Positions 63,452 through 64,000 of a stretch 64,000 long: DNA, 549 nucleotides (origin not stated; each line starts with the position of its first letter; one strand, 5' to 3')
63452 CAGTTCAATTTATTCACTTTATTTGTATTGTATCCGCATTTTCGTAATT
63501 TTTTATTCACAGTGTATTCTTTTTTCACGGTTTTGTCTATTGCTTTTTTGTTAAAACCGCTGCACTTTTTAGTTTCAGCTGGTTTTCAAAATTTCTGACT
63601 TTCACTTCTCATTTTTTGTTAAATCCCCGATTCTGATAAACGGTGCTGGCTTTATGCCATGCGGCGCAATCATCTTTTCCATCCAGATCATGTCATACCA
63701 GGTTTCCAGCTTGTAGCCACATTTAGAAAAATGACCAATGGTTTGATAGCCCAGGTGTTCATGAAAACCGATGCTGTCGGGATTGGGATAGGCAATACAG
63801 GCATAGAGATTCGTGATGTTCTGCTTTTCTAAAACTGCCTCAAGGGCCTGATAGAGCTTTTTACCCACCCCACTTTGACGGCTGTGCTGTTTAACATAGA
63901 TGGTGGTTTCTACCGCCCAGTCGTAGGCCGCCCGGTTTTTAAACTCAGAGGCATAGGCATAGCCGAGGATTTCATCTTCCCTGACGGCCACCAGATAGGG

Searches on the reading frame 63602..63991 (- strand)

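Call 6: search_protein_families(library=ncbifam, proteins=[window:63602-63991:-], max_evalue=0.001)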
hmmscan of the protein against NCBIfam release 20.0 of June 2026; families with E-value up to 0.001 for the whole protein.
window:63602-63991:- (129 aa): 7 families
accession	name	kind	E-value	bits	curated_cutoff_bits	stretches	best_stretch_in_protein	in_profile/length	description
NF040504.1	resist_ArsN1b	equivalog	2.4e-36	124.9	210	1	2-106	53-157/159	arsinothricin resistance N-acetyltransferase ArsN1 family B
NF040502.1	PPT_acetyltrans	equivalog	5.1e-26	91.5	300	1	3-118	63-177/183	phosphinothricin N-acetyltransferase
NF040503.1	resist_ArsN1a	equivalog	3.3e-17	62.7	170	1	4-108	55-159/159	arsinothricin resistance N-acetyltransferase ArsN1 family A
NF043067.1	AAC_6p_group_E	equivalog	1.7e-05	24.7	140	1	30-84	75-129/140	aminoglycoside 6'-N-acetyltransferase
TIGR01575.1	rimI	equivalog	0.00013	22.1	86.4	1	2-87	37-117/132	ribosomal protein S18-alanine N-acetyltransferase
TIGR03585.1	PseH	equivalog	0.00013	22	93.1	1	4-104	58-155/156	UDP-4-amino-4,6-dideoxy-N-acetyl-beta-L-altrosamine N-acetyltransferase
NF002959.0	PRK03624.1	equivalog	0.00014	21.6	124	1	32-84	79-131/147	GNAT family acetyltransferase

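Call 7: search_protein_families(library=pfam, proteins=[window:63602-63991:-], max_evalue=0.001)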
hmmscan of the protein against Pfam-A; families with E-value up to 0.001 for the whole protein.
window:63602-63991:- (129 aa): 5 families
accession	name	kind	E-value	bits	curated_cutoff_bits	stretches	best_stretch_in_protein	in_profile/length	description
PF13420.13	Acetyltransf_4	-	5.9e-26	91.8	24.3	1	5-103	57-155/155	Acetyltransferase (GNAT) domain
PF00583.31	Acetyltransf_1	-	2.9e-13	50.5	20.7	1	2-82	38-116/116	Acetyltransferase (GNAT) family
PF13508.13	Acetyltransf_7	-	8.7e-08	32.9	27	1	2-83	8-83/84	Acetyltransferase (GNAT) domain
PF13673.13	Acetyltransf_10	-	6e-05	23.5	23.6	1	4-86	38-111/128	Acetyltransferase (GNAT) domain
PF08445.16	FR47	-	0.00023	21.5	22.1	1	30-85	26-80/86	FR47-like protein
